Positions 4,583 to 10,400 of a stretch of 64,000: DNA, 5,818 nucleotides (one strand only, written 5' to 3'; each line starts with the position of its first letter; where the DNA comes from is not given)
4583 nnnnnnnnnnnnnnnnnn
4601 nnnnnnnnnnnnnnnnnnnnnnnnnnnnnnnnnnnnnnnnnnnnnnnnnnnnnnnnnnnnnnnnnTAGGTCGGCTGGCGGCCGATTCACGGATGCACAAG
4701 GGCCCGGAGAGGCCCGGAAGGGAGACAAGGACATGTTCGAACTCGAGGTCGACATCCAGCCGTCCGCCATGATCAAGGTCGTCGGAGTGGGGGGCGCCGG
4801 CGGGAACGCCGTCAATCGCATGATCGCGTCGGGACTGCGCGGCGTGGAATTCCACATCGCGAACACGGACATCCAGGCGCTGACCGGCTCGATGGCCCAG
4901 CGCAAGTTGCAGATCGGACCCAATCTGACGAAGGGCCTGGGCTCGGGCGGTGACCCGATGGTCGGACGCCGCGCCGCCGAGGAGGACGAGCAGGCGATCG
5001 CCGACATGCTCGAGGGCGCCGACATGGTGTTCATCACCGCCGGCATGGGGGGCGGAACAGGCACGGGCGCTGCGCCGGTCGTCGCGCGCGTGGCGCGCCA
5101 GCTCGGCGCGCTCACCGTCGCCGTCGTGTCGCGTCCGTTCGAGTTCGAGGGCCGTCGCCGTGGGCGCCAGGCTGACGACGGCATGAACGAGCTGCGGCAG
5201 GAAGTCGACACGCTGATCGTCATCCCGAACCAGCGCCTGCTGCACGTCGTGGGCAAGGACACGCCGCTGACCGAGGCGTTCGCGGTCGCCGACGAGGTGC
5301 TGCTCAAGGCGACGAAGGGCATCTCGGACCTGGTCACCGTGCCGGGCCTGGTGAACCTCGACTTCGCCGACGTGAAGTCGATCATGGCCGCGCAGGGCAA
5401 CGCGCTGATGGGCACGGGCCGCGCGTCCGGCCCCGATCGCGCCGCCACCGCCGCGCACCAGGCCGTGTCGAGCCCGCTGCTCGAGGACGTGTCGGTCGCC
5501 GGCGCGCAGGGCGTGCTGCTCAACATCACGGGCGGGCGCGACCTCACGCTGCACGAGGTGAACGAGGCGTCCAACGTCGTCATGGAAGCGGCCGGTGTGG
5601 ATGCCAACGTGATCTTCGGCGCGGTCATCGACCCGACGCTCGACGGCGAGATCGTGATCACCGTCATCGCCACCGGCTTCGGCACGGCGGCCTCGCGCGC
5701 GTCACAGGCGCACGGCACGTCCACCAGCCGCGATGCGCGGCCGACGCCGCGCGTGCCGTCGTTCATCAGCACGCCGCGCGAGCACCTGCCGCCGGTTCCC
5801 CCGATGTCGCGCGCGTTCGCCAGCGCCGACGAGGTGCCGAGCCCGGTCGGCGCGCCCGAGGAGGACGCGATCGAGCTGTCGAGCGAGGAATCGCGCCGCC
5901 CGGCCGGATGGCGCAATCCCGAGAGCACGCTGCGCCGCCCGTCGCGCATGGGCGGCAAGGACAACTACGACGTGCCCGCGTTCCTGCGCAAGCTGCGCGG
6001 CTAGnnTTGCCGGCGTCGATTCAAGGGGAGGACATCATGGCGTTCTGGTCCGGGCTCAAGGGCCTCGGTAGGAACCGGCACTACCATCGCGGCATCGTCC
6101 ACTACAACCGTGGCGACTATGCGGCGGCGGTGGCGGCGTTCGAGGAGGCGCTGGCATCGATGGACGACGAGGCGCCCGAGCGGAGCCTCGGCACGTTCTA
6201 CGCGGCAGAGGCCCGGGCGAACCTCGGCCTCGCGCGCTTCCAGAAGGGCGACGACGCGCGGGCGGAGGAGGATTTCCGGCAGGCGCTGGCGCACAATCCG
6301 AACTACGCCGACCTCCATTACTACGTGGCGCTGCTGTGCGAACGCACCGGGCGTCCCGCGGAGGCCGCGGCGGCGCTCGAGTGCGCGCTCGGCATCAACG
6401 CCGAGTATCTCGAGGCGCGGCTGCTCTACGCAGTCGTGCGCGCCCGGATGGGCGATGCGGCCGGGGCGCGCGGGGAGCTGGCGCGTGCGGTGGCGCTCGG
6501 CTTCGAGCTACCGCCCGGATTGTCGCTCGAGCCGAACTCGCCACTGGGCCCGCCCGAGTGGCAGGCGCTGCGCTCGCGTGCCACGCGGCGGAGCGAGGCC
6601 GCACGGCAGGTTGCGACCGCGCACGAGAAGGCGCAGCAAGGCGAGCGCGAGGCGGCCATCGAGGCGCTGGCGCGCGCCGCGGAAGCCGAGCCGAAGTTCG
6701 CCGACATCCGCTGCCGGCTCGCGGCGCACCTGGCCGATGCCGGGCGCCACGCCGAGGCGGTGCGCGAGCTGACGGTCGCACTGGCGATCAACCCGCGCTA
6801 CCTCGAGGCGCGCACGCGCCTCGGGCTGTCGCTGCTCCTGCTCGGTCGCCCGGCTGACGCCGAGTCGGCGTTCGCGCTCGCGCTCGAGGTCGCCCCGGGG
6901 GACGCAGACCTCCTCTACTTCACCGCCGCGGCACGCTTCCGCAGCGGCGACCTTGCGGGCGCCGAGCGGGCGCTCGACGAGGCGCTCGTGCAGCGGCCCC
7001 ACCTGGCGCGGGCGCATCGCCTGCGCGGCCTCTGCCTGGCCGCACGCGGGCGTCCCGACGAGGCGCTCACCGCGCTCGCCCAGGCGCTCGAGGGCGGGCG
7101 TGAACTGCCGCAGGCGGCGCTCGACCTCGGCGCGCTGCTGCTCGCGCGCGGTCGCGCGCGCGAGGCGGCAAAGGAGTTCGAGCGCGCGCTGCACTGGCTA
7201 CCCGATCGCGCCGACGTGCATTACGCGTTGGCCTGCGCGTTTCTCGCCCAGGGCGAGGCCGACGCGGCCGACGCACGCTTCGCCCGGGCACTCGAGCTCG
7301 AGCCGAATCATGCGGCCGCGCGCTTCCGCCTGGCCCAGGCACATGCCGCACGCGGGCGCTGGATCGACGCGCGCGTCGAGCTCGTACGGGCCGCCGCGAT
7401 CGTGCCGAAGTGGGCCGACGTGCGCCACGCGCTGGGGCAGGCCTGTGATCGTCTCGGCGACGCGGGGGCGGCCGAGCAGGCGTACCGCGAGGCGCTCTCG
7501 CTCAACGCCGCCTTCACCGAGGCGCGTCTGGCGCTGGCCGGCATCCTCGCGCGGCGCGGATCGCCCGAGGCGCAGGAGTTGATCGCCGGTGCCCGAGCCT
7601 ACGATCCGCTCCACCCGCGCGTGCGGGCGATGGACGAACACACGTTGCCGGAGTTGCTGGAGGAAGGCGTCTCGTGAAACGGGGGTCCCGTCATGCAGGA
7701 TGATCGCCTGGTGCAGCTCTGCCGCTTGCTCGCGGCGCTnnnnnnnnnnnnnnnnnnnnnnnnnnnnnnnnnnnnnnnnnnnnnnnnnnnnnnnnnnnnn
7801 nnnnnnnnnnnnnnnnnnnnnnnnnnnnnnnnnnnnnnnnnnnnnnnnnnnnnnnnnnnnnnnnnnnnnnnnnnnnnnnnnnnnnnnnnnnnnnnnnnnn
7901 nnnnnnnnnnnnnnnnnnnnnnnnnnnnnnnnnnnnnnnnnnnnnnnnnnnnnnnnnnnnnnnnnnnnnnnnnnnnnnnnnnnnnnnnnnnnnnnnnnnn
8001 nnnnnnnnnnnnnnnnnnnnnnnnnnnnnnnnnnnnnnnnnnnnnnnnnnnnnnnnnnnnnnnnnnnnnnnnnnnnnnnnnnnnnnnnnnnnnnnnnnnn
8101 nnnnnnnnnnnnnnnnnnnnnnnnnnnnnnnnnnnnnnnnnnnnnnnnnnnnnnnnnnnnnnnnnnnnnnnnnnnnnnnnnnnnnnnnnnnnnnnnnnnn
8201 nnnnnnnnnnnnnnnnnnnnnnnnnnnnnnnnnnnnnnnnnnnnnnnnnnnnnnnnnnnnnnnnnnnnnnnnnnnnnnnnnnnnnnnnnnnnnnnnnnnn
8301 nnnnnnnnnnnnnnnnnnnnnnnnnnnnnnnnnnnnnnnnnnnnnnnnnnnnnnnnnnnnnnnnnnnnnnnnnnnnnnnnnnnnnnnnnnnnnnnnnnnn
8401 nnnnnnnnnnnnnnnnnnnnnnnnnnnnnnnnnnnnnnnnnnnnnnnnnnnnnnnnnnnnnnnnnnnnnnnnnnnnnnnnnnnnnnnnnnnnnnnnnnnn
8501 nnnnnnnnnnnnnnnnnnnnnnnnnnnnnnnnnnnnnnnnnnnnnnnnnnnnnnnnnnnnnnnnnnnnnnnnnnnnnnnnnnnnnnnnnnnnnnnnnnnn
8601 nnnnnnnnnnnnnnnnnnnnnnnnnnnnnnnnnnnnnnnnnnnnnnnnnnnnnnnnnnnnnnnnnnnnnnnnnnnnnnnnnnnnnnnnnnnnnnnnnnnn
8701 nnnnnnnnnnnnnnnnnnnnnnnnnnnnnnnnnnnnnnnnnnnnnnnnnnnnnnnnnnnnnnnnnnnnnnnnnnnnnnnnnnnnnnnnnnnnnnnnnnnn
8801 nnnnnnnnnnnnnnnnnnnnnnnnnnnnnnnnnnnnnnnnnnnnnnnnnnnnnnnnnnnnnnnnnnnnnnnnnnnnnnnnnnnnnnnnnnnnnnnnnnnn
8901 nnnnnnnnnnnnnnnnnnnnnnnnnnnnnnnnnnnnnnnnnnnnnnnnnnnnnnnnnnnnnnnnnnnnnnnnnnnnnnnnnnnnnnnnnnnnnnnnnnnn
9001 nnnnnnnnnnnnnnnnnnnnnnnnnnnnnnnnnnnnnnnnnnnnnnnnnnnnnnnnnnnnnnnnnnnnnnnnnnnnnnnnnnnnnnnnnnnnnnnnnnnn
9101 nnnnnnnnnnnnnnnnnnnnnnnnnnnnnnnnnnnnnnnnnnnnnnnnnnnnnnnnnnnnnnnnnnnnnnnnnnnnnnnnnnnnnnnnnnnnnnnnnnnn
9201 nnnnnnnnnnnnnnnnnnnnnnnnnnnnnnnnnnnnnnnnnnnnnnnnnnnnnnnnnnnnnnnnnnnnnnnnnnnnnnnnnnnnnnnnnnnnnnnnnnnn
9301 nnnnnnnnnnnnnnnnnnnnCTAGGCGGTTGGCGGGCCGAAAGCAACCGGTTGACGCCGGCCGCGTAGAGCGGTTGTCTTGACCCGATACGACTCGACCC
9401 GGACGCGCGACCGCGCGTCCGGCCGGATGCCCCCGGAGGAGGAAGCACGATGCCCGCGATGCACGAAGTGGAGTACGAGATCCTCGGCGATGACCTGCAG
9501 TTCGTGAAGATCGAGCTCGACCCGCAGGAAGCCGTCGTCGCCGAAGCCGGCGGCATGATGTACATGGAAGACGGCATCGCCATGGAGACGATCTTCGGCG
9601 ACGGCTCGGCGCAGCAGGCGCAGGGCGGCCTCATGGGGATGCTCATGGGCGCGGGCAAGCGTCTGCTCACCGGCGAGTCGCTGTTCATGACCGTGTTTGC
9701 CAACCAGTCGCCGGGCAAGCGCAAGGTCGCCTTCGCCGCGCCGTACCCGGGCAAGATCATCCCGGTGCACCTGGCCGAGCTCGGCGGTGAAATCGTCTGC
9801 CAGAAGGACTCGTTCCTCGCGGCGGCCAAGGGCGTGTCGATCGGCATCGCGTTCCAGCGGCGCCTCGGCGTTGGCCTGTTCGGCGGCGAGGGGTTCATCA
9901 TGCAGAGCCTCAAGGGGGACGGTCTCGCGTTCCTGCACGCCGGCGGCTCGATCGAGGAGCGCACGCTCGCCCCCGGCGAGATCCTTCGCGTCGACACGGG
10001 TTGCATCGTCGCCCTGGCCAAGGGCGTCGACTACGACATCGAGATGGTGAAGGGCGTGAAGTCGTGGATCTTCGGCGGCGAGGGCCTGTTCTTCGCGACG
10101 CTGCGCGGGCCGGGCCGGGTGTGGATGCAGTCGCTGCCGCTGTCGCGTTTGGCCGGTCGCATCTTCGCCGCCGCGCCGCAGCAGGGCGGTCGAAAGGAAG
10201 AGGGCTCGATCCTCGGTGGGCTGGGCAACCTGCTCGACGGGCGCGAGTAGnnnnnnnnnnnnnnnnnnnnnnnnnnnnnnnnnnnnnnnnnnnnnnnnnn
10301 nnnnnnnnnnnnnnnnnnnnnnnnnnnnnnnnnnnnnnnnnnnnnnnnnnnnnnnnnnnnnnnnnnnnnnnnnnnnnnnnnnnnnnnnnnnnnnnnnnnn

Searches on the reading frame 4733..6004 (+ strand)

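Call 35: search_protein_families(library=pfam, proteins=[window:4733-6004:+], max_evalue=0.0001)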
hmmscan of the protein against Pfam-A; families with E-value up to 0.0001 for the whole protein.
window:4733-6004:+ (423 aa): 2 families
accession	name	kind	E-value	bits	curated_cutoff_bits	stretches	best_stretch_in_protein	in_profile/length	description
PF00091.31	Tubulin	-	2.4e-48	165.4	33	1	14-173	2-189/190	Tubulin/FtsZ family, GTPase domain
PF12327.13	FtsZ_C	-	9.6e-34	116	27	1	222-316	1-94/95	FtsZ family, C-terminal domain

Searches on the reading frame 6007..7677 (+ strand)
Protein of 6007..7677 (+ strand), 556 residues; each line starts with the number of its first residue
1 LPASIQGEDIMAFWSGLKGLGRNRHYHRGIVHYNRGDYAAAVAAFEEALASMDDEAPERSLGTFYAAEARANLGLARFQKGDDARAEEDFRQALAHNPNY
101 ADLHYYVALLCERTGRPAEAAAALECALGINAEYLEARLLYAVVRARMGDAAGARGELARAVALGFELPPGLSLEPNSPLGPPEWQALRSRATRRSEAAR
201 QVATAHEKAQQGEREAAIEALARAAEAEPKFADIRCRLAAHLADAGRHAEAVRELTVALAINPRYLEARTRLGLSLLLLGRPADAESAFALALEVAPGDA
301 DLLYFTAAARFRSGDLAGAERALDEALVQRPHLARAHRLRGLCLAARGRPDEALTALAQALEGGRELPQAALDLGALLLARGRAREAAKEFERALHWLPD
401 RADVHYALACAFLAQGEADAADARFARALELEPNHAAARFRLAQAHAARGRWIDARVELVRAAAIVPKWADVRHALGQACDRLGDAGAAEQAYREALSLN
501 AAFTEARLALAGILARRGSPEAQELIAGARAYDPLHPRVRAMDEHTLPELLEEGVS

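Call 35: search_protein_families(library=pfam, proteins=[window:6007-7677:+], max_evalue=0.0001)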
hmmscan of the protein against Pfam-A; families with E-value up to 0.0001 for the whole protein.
window:6007-7677:+ (556 aa): 16 families
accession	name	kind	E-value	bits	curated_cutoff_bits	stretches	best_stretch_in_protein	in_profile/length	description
PF07719.23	TPR_2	-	9.2e-41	135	27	2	67-100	1-34/34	Tetratricopeptide repeat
PF14559.12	TPR_19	-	3.6e-37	126.9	25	5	413-478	2-67/68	Tetratricopeptide repeat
PF13432.12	TPR_16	-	4.5e-33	113.7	32.7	4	406-464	1-58/65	Tetratricopeptide repeat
PF00515.34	TPR_1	-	9.5e-30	101.6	27.8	1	67-100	1-34/34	Tetratricopeptide repeat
PF13414.12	TPR_11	-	8.7e-29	99.4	26.8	0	74-114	1-41/42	TPR repeat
PF13428.12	TPR_14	-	1.5e-26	90.6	23.5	0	471-511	2-42/44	Tetratricopeptide repeat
PF13181.12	TPR_8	-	4.4e-24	83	25.7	0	470-502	1-33/34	Tetratricopeptide repeat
PF13431.12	TPR_17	-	6.1e-23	79.6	24.4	0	426-456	3-33/34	Tetratricopeptide repeat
PF13424.12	TPR_12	-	3.7e-19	69.1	30.1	0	436-499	3-74/77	Tetratricopeptide repeat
PF23914.1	TPR_CcmH_CycH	-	6.8e-13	49.2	42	0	271-360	55-147/158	Cytochrome c-type biogenesis protein H TPR domain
PF13371.12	TPR_9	-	1.3e-11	44.8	35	0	311-370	6-65/73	Tetratricopeptide repeat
PF24575.1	TPR_Slam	-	5e-09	37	35.2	0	403-447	48-92/104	Surface lipoprotein assembly modifier, N-terminal TPR repeats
PF13174.12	TPR_6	-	3.4e-08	34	26.3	0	404-434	2-32/33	Tetratricopeptide repeat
PF12895.13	ANAPC3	-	9.2e-07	29.5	27.2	0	383-459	4-79/82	Anaphase-promoting complex, cyclosome, subunit 3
PF14561.12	TPR_20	-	2.5e-06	28.1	25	0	214-271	4-61/90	Tetratricopeptide repeat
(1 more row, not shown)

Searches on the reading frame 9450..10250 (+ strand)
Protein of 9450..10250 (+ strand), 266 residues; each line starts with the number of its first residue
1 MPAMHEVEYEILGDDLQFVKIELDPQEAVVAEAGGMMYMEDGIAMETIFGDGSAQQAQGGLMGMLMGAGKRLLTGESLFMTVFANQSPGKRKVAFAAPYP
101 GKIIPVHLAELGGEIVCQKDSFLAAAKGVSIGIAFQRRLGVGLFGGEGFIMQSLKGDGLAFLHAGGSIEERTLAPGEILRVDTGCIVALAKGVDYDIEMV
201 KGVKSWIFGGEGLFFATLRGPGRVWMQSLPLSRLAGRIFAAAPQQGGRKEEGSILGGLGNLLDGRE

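Call 35: search_protein_families(library=pfam, proteins=[window:9450-10250:+], max_evalue=0.0001)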
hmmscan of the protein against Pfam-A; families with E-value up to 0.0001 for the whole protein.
window:9450-10250:+ (266 aa): 1 family
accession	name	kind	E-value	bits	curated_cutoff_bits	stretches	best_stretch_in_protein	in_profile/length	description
PF01987.23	AIM24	-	2.2e-73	246.7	25.7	1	9-229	1-205/205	Mitochondrial biogenesis AIM24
